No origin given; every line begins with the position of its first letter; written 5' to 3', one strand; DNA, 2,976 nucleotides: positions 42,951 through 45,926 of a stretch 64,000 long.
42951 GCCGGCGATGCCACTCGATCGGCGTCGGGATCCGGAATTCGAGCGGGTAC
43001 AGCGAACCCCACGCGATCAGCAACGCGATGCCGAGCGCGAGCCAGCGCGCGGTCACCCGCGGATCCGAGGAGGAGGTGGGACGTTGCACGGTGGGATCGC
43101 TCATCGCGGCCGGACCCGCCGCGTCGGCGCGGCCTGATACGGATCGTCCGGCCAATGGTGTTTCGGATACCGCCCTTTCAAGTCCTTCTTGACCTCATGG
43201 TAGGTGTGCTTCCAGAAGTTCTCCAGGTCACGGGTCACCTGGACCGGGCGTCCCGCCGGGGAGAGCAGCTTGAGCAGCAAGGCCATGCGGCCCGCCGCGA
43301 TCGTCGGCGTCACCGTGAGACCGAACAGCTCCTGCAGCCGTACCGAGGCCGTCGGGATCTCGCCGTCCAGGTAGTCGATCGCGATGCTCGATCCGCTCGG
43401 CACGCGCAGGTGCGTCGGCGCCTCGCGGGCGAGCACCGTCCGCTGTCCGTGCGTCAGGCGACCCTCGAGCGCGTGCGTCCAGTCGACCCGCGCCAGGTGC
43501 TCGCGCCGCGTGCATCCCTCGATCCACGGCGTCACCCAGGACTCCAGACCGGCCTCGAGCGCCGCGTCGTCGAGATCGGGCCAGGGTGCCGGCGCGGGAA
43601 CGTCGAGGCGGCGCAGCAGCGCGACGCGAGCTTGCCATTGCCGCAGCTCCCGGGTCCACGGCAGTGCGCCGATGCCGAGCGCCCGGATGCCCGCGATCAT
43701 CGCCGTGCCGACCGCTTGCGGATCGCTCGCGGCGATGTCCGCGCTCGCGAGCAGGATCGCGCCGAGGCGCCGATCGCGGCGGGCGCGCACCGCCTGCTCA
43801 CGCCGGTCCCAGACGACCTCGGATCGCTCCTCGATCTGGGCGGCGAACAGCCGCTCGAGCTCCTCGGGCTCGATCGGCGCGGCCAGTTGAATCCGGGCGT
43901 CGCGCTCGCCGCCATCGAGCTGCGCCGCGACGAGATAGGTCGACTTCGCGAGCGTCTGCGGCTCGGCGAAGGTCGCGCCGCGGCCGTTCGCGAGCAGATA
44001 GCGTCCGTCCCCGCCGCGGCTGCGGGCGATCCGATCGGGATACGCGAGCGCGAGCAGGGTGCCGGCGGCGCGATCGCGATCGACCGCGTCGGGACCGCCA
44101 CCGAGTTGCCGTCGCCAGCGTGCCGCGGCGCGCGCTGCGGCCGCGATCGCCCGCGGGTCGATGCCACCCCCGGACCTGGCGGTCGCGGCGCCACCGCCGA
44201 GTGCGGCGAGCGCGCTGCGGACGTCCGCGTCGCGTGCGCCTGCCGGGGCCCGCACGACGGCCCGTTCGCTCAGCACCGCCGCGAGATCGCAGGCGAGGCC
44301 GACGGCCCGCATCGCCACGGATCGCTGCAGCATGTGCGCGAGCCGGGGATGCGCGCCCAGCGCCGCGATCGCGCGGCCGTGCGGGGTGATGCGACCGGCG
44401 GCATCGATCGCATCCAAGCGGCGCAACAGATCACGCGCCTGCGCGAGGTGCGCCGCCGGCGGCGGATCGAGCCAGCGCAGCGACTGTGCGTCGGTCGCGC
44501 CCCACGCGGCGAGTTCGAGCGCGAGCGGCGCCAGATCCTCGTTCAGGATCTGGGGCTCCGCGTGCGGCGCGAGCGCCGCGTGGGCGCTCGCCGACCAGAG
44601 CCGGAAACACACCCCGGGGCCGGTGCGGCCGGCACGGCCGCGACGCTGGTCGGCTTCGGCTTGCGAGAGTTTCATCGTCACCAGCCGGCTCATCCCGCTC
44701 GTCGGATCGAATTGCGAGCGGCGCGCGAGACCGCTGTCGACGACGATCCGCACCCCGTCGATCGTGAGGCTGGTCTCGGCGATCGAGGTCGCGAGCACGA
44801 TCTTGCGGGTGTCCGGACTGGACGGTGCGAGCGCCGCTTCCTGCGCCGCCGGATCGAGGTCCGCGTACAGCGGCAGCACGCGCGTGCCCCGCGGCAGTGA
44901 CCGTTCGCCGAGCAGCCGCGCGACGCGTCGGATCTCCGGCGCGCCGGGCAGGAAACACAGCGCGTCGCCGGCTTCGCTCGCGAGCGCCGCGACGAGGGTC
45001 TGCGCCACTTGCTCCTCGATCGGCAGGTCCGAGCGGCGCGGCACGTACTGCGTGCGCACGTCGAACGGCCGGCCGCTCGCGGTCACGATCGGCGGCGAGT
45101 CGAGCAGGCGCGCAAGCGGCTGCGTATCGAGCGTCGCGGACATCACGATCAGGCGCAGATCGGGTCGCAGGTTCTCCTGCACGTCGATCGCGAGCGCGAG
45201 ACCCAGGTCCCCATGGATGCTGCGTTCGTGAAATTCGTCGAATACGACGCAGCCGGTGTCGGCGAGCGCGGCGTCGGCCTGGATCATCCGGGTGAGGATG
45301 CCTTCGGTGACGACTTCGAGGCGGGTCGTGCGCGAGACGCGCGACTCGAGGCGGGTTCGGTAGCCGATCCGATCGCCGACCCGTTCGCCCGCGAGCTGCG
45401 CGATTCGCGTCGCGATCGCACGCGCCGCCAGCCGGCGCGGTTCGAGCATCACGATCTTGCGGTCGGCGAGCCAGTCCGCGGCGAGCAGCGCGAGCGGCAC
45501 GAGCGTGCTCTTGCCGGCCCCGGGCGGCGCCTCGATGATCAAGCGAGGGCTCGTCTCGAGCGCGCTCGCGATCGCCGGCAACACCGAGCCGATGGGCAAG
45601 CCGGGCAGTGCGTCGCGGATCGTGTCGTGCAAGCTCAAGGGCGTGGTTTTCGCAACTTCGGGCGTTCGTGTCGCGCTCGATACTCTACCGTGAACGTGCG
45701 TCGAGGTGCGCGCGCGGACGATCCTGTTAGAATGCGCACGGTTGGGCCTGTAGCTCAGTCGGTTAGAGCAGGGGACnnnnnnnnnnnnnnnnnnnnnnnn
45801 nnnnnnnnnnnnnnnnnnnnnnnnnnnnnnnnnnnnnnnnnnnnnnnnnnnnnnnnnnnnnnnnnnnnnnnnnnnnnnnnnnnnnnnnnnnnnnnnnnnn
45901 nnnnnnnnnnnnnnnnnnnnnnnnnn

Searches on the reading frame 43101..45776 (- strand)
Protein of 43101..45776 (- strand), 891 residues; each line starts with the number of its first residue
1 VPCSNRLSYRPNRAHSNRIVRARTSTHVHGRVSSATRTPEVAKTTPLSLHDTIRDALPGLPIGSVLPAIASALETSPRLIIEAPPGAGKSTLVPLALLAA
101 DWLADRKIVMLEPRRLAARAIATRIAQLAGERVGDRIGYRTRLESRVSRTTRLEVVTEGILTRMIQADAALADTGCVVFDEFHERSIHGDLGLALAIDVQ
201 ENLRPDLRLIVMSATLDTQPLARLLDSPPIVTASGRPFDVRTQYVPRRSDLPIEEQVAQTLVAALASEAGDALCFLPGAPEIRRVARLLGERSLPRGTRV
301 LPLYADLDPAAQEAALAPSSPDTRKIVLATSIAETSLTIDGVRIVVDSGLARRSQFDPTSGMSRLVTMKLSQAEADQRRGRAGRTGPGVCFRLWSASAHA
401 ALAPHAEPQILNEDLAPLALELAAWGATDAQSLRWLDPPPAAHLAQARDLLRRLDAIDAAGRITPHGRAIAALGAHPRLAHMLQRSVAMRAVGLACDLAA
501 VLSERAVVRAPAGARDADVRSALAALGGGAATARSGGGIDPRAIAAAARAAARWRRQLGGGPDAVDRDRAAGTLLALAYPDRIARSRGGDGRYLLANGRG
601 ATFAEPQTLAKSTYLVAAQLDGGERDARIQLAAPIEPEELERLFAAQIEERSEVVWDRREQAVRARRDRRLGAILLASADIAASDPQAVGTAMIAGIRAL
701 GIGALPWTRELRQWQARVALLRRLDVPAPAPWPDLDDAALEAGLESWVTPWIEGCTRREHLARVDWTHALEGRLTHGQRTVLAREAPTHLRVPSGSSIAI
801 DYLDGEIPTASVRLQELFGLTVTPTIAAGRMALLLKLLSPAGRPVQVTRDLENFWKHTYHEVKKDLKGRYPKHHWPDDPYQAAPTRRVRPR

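Call 9: search_protein_families(library=pfam, proteins=[window:43101-45776:-], max_evalue=0.001)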
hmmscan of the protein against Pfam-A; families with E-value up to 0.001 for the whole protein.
window:43101-45776:- (891 aa): 4 families
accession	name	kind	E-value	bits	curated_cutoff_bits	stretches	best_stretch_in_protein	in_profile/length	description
PF08482.15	HrpB_C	-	7.4e-50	169.1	25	1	747-879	1-133/133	ATP-dependent helicase C-terminal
PF00270.35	DEAD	-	7.9e-11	42.4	26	1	68-220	7-163/167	DEAD/DEAH box helicase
PF00271.37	Helicase_C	-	2.7e-10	40.9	23.5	1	264-386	9-110/110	Helicase conserved C-terminal domain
PF24473.1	CON_HrpB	-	3.4e-07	30.4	27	1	647-678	1-32/35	ATP-dependent RNA helicase HrpB, connector region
